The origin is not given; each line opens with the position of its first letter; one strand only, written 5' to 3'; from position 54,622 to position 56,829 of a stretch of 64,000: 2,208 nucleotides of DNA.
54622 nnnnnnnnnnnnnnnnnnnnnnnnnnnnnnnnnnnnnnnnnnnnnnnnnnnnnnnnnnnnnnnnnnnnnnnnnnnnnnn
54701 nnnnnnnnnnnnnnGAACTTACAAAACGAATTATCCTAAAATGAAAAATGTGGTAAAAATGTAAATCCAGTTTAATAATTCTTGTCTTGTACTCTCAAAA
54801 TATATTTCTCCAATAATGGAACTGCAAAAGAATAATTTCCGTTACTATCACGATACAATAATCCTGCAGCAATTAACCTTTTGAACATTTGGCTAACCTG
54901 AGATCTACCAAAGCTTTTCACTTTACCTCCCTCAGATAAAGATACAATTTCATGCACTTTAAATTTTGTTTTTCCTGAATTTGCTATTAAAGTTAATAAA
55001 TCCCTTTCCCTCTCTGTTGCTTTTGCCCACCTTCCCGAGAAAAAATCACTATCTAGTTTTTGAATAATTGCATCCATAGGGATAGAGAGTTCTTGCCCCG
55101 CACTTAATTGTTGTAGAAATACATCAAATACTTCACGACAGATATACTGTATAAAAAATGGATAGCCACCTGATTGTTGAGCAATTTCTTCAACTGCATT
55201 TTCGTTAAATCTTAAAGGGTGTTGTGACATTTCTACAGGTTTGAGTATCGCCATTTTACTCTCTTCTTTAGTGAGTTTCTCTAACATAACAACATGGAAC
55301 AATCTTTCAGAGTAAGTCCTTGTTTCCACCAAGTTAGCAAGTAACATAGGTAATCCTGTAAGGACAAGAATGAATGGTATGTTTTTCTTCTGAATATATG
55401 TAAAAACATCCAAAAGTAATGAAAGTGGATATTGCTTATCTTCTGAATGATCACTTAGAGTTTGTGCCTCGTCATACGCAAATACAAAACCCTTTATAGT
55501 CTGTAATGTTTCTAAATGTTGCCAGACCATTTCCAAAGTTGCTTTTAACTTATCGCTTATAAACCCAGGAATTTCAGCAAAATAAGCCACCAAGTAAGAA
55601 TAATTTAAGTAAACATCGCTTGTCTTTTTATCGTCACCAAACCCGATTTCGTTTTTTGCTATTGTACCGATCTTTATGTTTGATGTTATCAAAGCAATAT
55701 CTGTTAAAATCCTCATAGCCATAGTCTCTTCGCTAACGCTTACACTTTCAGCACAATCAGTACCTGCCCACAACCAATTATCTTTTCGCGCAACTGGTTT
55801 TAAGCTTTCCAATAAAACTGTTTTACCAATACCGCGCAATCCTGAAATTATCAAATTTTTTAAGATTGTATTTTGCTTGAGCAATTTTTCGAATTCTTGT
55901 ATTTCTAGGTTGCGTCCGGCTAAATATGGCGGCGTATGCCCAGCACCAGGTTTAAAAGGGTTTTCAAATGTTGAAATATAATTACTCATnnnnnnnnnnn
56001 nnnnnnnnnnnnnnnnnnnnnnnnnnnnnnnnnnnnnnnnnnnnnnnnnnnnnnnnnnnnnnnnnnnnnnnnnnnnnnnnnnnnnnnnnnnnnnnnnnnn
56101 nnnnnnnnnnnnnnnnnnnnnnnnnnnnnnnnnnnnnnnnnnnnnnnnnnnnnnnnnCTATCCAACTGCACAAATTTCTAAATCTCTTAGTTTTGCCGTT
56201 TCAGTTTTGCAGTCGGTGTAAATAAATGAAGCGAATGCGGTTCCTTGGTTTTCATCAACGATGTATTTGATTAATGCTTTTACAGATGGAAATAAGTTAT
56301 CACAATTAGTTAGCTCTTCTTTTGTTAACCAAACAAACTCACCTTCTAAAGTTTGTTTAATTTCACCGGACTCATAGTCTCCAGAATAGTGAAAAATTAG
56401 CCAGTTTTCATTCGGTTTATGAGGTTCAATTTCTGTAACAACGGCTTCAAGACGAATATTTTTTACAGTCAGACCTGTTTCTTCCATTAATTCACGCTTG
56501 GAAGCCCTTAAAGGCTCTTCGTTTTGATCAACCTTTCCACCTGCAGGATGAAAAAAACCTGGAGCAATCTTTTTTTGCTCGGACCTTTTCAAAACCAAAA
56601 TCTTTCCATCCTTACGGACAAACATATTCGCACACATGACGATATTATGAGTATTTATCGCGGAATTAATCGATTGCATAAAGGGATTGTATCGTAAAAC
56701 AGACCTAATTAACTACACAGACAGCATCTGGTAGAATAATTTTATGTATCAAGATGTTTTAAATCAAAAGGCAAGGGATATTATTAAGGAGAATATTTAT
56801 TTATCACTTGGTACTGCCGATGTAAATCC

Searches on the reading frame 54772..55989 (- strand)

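Call 69: search_protein_families(library=pfam, proteins=[window:54772-55989:-], max_evalue=0.00001)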
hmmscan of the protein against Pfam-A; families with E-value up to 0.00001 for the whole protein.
window:54772-55989:- (405 aa): 1 family
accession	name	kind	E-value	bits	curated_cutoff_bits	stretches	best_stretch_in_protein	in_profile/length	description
PF13191.12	AAA_16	-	6.9e-07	30.3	32.6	1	23-182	2-148/167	AAA ATPase domain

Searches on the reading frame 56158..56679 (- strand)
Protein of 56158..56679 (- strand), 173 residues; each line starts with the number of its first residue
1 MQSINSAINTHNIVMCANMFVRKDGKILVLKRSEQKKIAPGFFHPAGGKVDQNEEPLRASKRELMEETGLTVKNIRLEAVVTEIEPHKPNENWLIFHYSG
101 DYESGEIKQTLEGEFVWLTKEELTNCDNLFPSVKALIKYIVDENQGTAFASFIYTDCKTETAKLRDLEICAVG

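Call 69: search_protein_families(library=pfam, proteins=[window:56158-56679:-], max_evalue=0.00001)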
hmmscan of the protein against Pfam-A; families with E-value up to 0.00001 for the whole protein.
window:56158-56679:- (173 aa): 1 family
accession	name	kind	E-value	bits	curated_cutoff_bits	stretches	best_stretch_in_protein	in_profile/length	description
PF00293.34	NUDIX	-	1.1e-16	61.5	21.1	1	21-129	11-123/134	NUDIX domain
